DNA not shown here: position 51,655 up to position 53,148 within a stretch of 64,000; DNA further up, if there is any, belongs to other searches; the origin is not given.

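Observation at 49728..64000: Self-contained PUL for a sulfated uronic-acid polymer: PL38-like lyase, KduI, four sulfatases and FGE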

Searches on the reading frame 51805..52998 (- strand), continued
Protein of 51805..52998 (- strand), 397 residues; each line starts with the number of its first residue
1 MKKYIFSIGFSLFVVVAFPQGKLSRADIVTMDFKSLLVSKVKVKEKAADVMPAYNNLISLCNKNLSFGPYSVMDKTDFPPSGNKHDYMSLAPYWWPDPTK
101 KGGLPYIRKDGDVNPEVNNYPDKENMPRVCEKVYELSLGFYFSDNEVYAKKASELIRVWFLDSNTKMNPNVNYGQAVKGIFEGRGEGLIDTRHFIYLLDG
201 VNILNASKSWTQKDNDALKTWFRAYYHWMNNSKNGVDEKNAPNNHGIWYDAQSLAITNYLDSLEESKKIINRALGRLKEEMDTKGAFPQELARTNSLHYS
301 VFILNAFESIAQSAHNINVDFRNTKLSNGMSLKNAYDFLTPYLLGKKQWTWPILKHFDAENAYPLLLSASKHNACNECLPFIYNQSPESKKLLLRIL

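Call 26: find_related_loci(query=A1, collection=genome_contigs, flank=10000)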
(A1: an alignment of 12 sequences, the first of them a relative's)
Query A1 (397 aa) in genome_contigs; peptide patterns used: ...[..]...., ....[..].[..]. (x = any residue, [..] = any of these).
599 stretches matched a pattern (row limit reached: there are more); 593 encode a relative of the query (tblastn E <= 1e-3); the best 80 are kept; 80 distinct loci.
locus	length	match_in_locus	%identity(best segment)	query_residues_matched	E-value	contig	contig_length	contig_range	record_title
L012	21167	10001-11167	80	1-389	0e+0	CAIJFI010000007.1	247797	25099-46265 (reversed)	MAG: uncultured Bacteroidetes bacterium isolate MJ111018B_bin-0046 genome assembly, contig: bin-0046:07/18, whole genome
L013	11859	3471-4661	69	1-397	0e+0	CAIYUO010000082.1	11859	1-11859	MAG: uncultured Bacteroidetes bacterium isolate Kiruna3_bin-0274 genome assembly, contig: bin-0274:082/110, whole genome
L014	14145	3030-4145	54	20-391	1e-137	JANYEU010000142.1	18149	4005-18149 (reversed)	MAG: Chitinophagaceae bacterium isolate 338R_metabinner_42 338R_k141_1209399, whole genome shotgun sequence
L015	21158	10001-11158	51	1-384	4e-133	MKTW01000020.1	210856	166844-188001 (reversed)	MAG: Sphingobacteriales bacterium 44-61 SCNpilot_expt_1000_bf_scaffold_94, whole genome shotgun sequence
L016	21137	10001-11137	52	20-397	1e-132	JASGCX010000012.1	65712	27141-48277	MAG: Flavobacterium sp. isolate MAG17 NODE_181_length_65712_cov_46.733890, whole genome shotgun sequence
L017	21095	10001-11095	54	8-372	8e-133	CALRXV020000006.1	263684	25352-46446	MAG: Chitinophaga pinensis isolate JJ-KV1159-161-2-mx-bin596 genome assembly, contig: JJ-KV1159-161-C10, whole genome sh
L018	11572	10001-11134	52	20-397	2e-132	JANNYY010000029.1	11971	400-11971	MAG: Chitinophagaceae bacterium isolate VAR_25_metabat_30 VAR_25_k141_3827617, whole genome shotgun sequence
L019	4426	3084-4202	51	16-388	2e-134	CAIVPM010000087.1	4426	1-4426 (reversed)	MAG: uncultured Chitinophagaceae bacterium isolate Umea1_bin-0343 genome assembly, contig: bin-0343:087/511, whole genom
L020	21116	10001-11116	52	28-397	6e-132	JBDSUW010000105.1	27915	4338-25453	MAG: Chitinophagaceae bacterium isolate cluster1_bin.590 k127_8585048, whole genome shotgun sequence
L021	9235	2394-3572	51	5-397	3e-131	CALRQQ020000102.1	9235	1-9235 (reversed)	MAG: Chitinophaga pinensis isolate JJ-KAD2B2-407-5-mx-bin587 genome assembly, contig: JJ-KAD2B2-407-C735, whole genome s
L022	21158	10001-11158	52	1-382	8e-131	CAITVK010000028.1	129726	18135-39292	MAG: uncultured Chitinophagaceae bacterium isolate AM-lipid-02-D3_bin-1383 genome assembly, contig: bin-1383:028/138, wh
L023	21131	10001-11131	52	3-372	2e-129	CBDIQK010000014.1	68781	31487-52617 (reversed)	MAG: Sediminibacterium sp. isolate NI281-mx-bin25 genome assembly, contig: N-NV281-C257, whole genome shotgun sequence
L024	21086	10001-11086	52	22-382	5e-129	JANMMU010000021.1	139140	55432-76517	MAG: Segetibacter sp. isolate OTE_58_metabat_457 OTE_58_k141_1751499, whole genome shotgun sequence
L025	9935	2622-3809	49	1-394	1e-128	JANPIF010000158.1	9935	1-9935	MAG: Ferruginibacter sp. isolate VAR_62_concoct_234 VAR_62_k141_922621, whole genome shotgun sequence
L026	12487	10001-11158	49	1-386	2e-128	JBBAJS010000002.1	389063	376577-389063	MAG: Sediminibacterium sp. isolate EUL_017 ctg2-EUL_017, whole genome shotgun sequence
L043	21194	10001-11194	48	1-397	2e-123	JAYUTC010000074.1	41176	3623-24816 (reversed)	MAG: Ferruginibacter sp. isolate GL119_DN_metabinner_10 GL119_DN_metabinner_10_73, whole genome shotgun sequence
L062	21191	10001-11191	47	3-396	3e-117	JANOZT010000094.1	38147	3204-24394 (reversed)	MAG: Sphingobacteriia bacterium isolate VAR_79_metabat_4 VAR_79_k141_4421435, whole genome shotgun sequence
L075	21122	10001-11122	52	1-372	4e-126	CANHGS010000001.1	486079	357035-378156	MAG: Bacteroidetes bacterium isolate RE-23may17-862 genome assembly, contig: RE-23may17-C3, whole genome shotgun sequenc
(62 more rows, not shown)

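Call 44: search_protein_families(library=pfam, proteins=[L017:1480-2778:+, L017:9054-9968:+, L062:16230-17111:+, L062:18763-20040:+, L026:2646-3923:+, L024:1191-2477:+, L016:2356-3180:+, L043:2379-3077:+, L043:3159-3797:+, L017:16282-18267:+], max_evalue=0.01)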
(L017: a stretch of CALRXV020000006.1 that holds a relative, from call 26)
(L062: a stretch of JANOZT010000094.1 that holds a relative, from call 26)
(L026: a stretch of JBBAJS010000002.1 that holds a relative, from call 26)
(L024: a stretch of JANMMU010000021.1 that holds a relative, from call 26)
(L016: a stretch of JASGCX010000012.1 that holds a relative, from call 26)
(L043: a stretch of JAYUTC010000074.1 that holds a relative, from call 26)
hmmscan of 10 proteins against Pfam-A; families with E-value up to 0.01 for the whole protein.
L017:1480-2778:+ (432 aa): 1 family
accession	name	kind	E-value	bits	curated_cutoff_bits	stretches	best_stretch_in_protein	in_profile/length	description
PF07690.21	MFS_1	-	5.4e-54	183.9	33.4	1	15-383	2-344/347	Major Facilitator Superfamily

L017:9054-9968:+ (304 aa): 9 families
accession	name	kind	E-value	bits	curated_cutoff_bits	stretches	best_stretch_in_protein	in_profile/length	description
PF20434.5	BD-FAE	-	3.3e-70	236.4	26.8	1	53-253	1-215/215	BD-FAE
PF07859.19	Abhydrolase_3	-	2.2e-19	70.5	25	2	68-151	1-86/210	alpha/beta hydrolase fold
PF00326.27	Peptidase_S9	-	4.7e-14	52.8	22.6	1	128-292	56-209/213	Prolyl oligopeptidase family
PF00561.26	Abhydrolase_1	-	1.2e-06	28.9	25.8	0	199-268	171-237/245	alpha/beta hydrolase fold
PF02230.22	Abhydrolase_2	-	5.2e-06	26.9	23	0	229-276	158-205/217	Phospholipase/Carboxylesterase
PF00135.34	COesterase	-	5.7e-05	22.7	27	1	59-150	97-197/515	Carboxylesterase family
PF08386.16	Abhydrolase_4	-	0.00047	20.7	21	1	225-293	32-95/103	TAP-like protein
PF01738.24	DLH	-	0.0051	16.9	21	0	220-283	136-199/217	Dienelactone hydrolase family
PF12146.15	Hydrolase_4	-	0.0066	16.2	27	0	228-272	192-234/239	Serine aminopeptidase, S33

L062:16230-17111:+ (293 aa): 10 families
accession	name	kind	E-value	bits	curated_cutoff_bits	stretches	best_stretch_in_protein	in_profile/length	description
PF20434.5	BD-FAE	-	8.1e-76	254.7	26.8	1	53-253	1-215/215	BD-FAE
PF07859.19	Abhydrolase_3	-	5.5e-22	79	25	1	68-271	1-207/210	alpha/beta hydrolase fold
PF00326.27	Peptidase_S9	-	3.8e-17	62.9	22.6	1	128-291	59-208/213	Prolyl oligopeptidase family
PF02230.22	Abhydrolase_2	-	2e-07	31.5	23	0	106-161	74-130/217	Phospholipase/Carboxylesterase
PF01738.24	DLH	-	5.8e-05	23.2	21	1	217-278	133-194/217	Dienelactone hydrolase family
PF08386.16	Abhydrolase_4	-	0.00014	22.3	21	1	219-290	25-92/103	TAP-like protein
PF00135.34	COesterase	-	0.00031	20.3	27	1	59-155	97-202/515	Carboxylesterase family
PF00561.26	Abhydrolase_1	-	0.0021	18.2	25.8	0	194-253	185-225/245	alpha/beta hydrolase fold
PF05448.18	AXE1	-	0.0026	17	21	0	132-159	172-199/321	Acetyl xylan esterase (AXE1)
PF12146.15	Hydrolase_4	-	0.0045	16.8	27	0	227-271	191-233/239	Serine aminopeptidase, S33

L062:18763-20040:+ (425 aa): 2 families
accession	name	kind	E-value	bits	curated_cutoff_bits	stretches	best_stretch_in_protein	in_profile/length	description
PF07690.21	MFS_1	-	6.9e-53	180.2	33.4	2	15-384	2-345/347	Major Facilitator Superfamily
PF00083.30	Sugar_tr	-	1.4e-07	31.2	22.3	1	44-186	37-190/452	Sugar (and other) transporter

L026:2646-3923:+ (425 aa): 1 family
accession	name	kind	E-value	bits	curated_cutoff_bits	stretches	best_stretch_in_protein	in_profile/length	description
PF07690.21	MFS_1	-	1.7e-51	175.6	33.4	2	15-383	2-344/347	Major Facilitator Superfamily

L024:1191-2477:+ (428 aa): 3 families
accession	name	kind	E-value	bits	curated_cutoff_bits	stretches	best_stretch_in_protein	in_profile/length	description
PF07690.21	MFS_1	-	2.4e-54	185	33.4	2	15-385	2-345/347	Major Facilitator Superfamily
PF00083.30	Sugar_tr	-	4.8e-08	32.7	22.3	1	44-422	37-441/452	Sugar (and other) transporter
PF03137.26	OATP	-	0.00043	19.2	25.8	1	166-321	216-381/545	Organic Anion Transporter Polypeptide (OATP) family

L016:2356-3180:+ (274 aa): 7 families
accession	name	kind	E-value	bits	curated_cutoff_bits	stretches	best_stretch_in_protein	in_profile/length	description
PF20434.5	BD-FAE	-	9.1e-28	97.7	26.8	1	48-212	1-198/215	BD-FAE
PF07859.19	Abhydrolase_3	-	8.6e-19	68.6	25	1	62-155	1-99/210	alpha/beta hydrolase fold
PF00135.34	COesterase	-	3.8e-14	53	27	1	47-182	87-230/515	Carboxylesterase family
PF07224.18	Chlorophyllase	-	5.4e-07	29.1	26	1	32-173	15-159/301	Chlorophyllase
PF00326.27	Peptidase_S9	-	4.7e-05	23.4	22.6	1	105-252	45-190/213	Prolyl oligopeptidase family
PF00561.26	Abhydrolase_1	-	0.0014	18.8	25.8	1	62-147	3-89/245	alpha/beta hydrolase fold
PF12146.15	Hydrolase_4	-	0.0022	17.8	27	1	60-149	5-98/239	Serine aminopeptidase, S33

L043:2379-3077:+ (232 aa): 2 families
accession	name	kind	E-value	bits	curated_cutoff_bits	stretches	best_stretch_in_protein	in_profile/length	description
PF19763.6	DUF6250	-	1.3e-62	210.9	26.9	1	68-226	2-165/165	Domain of unknown function (DUF6250)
PF12248.16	Methyltransf_FA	-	7.7e-05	22.9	24.2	1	134-219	46-130/140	Farnesoic acid 0-methyl transferase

L043:3159-3797:+ (212 aa): 1 family
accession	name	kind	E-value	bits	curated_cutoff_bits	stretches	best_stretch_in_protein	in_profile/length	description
PF01629.22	DUF22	-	0.0049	17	25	0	65-100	22-57/106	Domain of unknown function DUF22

L017:16282-18267:+ (661 aa): 8 families
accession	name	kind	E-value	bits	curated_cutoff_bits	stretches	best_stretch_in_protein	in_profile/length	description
PF02518.31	HATPase_c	-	7.5e-27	94.4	26.4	1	553-660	2-109/111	Histidine kinase-, DNA gyrase B-, and HSP90-like ATPase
PF08447.18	PAS_3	-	3.1e-26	91.9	25.6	2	208-289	8-88/89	PAS fold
PF00512.31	HisKA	-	2.4e-08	34.3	26.9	1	437-506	2-65/66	His Kinase A (phospho-acceptor) domain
PF13426.13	PAS_9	-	1e-07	32.6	27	1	320-421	3-102/103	PAS domain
PF00989.32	PAS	-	3e-07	30.9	22.6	1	309-410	2-103/113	PAS fold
PF01590.32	GAF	-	7.6e-06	26.9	22.4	1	21-165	2-133/133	GAF domain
PF13188.13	PAS_8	-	0.00027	21.2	21.8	1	310-364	3-56/65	PAS domain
PF13589.12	HATPase_c_3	-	0.0075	16.7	25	0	557-616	3-61/137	Histidine kinase-, DNA gyrase B-, and HSP90-like ATPase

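Call 51: search_protein_families(library=pfam, proteins=[L012:17366-20233:-, L075:11334-16241:+, L075:16238-18547:+, L043:13114-14133:+, L043:14728-16626:+, L043:16706-18139:+, L043:18375-19778:+, L016:13463-14752:+, L026:11213-12382:+, L024:15169-16539:+], max_evalue=0.001)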
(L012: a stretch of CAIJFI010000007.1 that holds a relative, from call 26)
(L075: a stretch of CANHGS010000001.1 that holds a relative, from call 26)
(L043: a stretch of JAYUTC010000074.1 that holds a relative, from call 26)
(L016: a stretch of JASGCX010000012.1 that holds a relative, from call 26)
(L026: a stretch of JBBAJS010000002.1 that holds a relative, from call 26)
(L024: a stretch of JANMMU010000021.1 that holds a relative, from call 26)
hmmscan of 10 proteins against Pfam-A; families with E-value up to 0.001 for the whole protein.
L012:17366-20233:- (955 aa): 3 families
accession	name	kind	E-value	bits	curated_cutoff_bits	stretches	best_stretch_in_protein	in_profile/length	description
PF07495.19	Y_Y_Y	-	2.5e-12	46.9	26.6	1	678-738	3-64/65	Y_Y_Y domain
PF07494.17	Reg_prop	-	6.8e-10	38.4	20.4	0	284-304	1-21/24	Two component regulator propeller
PF00196.25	GerE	-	0.0001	22.3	23.5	1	904-942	9-47/57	Bacterial regulatory proteins, luxR family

L075:11334-16241:+ (1635 aa): 1 family
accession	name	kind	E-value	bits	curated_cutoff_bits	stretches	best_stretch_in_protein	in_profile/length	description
PF04357.19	TamB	-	1.2e-55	189.8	22.4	1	1147-1581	6-369/381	TamB, inner membrane protein subunit of TAM complex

L075:16238-18547:+ (769 aa): 2 families
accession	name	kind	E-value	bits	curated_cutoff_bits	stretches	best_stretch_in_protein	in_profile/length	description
PF01103.29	Omp85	-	2.9e-25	89.9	24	1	410-741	16-316/325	Omp85 superfamily domain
PF07244.20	POTRA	-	1.8e-09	38.6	21.3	0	287-329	12-59/79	Surface antigen variable number repeat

L043:13114-14133:+ (339 aa): 1 family
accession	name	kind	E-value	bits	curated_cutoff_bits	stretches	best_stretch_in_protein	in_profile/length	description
PF00294.29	PfkB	-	5.6e-30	105.2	25.8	1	1-324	1-297/302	pfkB family carbohydrate kinase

L043:14728-16626:+ (632 aa): 2 families
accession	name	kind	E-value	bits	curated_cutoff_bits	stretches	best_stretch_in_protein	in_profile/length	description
PF07470.19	Glyco_hydro_88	-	7.8e-100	334.7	26.6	1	34-383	14-350/352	Glycosyl Hydrolase Family 88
PF14258.12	DUF4350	-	4.3e-07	30.8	30.4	1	472-605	45-169/181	Domain of unknown function (DUF4350)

L043:16706-18139:+ (477 aa): 3 families
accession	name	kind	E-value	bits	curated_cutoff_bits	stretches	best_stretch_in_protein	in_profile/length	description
PF20629.2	GD_AH_C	-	1.6e-59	201.6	26.8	1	305-461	1-157/242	D-galactarate/Altronate dehydratase, C-terminal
PF04295.18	GD_AH_second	-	2.3e-37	128.5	27.3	1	113-295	1-135/136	D-galactarate dehydratase/Altronate hydrolase, second domain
PF08666.17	SAF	-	7.2e-05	23.7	21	1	12-82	1-62/63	SAF domain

L043:18375-19778:+ (467 aa): 1 family
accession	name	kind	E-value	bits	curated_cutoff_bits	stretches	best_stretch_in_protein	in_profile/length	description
PF02614.20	UxaC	-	1.1e-205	684.3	25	1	1-464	1-464/464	Glucuronate isomerase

L016:13463-14752:+ (429 aa): 1 family
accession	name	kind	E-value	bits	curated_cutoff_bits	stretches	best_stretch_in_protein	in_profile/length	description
PF07690.21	MFS_1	-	1.5e-52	179.1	33.4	1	15-386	2-345/347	Major Facilitator Superfamily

L026:11213-12382:+ (389 aa): 1 family
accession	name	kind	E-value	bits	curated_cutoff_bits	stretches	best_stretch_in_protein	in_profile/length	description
PF07470.19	Glyco_hydro_88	-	1.8e-14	54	26.6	1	54-357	17-314/352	Glycosyl Hydrolase Family 88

L024:15169-16539:+ (456 aa): 2 families
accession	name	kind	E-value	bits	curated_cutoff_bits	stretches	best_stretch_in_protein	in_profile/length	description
PF07690.21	MFS_1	-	5.9e-48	164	33.4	1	25-404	1-344/347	Major Facilitator Superfamily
PF00083.30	Sugar_tr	-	2e-11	43.9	22.3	1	68-443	54-435/452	Sugar (and other) transporter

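Call 52: find_encoding_contigs(protein=P0002, flank=10000, max_places=1)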
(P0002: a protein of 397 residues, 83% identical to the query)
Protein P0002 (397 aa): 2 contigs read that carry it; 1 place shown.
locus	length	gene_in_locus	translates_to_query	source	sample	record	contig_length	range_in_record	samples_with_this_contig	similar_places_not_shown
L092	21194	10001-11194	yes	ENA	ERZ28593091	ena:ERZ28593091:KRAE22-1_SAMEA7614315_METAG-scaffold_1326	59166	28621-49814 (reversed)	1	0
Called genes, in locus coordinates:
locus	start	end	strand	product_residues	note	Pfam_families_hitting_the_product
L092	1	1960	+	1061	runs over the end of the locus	PF13620:CarboxypepD_reg, PF13715:CarbopepD_reg_2, PF07715:Plug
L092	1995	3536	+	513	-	PF14322:SusD-like_3, PF07980:SusD_RagB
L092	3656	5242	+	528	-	PF00884:Sulfatase, PF16347:SGSH_C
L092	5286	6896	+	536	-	PF00884:Sulfatase, PF16347:SGSH_C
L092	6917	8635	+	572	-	PF00884:Sulfatase, PF16347:SGSH_C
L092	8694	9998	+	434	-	PF00884:Sulfatase, PF01663:Phosphodiest (weak), PF16347:SGSH_C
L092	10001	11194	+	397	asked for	PF05426:Alginate_lyase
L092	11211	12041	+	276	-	PF04962:KduI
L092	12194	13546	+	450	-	PF01408:GFO_IDH_MocA, PF19051:GFO_IDH_MocA_C2 (weak), PF22725:GFO_IDH_MocA_C3 (weak)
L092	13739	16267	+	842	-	PF17162:DUF5118, PF17148:DUF5117, PF16313:DUF4953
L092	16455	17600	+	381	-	PF03781:FGE-sulfatase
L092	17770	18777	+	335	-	PF01408:GFO_IDH_MocA, PF02894:GFO_IDH_MocA_C (weak), PF22725:GFO_IDH_MocA_C3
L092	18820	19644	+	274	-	PF00657:Lipase_GDSL, PF13472:Lipase_GDSL_2, PF16255:Lipase_GDSL_lke (weak)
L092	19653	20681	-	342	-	PF12146:Hydrolase_4, PF00561:Abhydrolase_1, PF12697:Abhydrolase_6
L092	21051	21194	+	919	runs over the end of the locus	PF13620:CarboxypepD_reg, PF13715:CarbopepD_reg_2, PF07715:Plug, PF00593:TonB_dep_Rec_b-barrel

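Call 53: find_encoding_contigs(protein=P0016, flank=10000, max_places=1)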
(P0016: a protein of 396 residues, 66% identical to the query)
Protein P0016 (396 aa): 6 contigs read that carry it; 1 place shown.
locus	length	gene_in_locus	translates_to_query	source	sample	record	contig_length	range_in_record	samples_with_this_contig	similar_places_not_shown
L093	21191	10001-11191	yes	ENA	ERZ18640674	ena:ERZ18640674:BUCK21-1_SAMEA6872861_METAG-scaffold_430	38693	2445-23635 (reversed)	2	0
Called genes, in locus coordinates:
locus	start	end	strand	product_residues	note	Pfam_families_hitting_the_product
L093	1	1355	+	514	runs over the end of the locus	PF14322:SusD-like_3, PF07980:SusD_RagB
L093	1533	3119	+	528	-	PF00884:Sulfatase, PF02995:DUF229 (faint), PF16347:SGSH_C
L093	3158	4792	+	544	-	PF00884:Sulfatase, PF16347:SGSH_C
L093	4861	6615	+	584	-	PF00884:Sulfatase, PF16347:SGSH_C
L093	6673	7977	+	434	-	PF00884:Sulfatase, PF01663:Phosphodiest (faint), PF16347:SGSH_C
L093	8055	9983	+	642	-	PF02837:Glyco_hydro_2_N (weak), PF03629:SASA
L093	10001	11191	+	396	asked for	PF05426:Alginate_lyase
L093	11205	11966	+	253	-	PF00106:adh_short, PF08659:KR, PF13561:adh_short_C2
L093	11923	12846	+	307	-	PF04962:KduI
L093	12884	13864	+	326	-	PF00316:FBPase, PF18913:FBPase_C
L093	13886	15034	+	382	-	PF03781:FGE-sulfatase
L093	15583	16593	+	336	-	PF00044:Gp_dh_N, PF02800:Gp_dh_C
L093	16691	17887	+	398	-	PF00162:PGK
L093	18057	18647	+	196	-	PF04011:LemA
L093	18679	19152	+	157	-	PF04536:TPM_phosphatase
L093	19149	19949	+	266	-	PF04536:TPM_phosphatase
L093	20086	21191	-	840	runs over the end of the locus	PF17900:Peptidase_M1_N, PF01433:Peptidase_M1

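Call 56: search_protein_families(library=ncbifam, proteins=[window:51805-52998:-], max_evalue=0.00001)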
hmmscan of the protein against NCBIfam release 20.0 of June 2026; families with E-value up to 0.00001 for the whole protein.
window:51805-52998:- (397 aa): 0 families
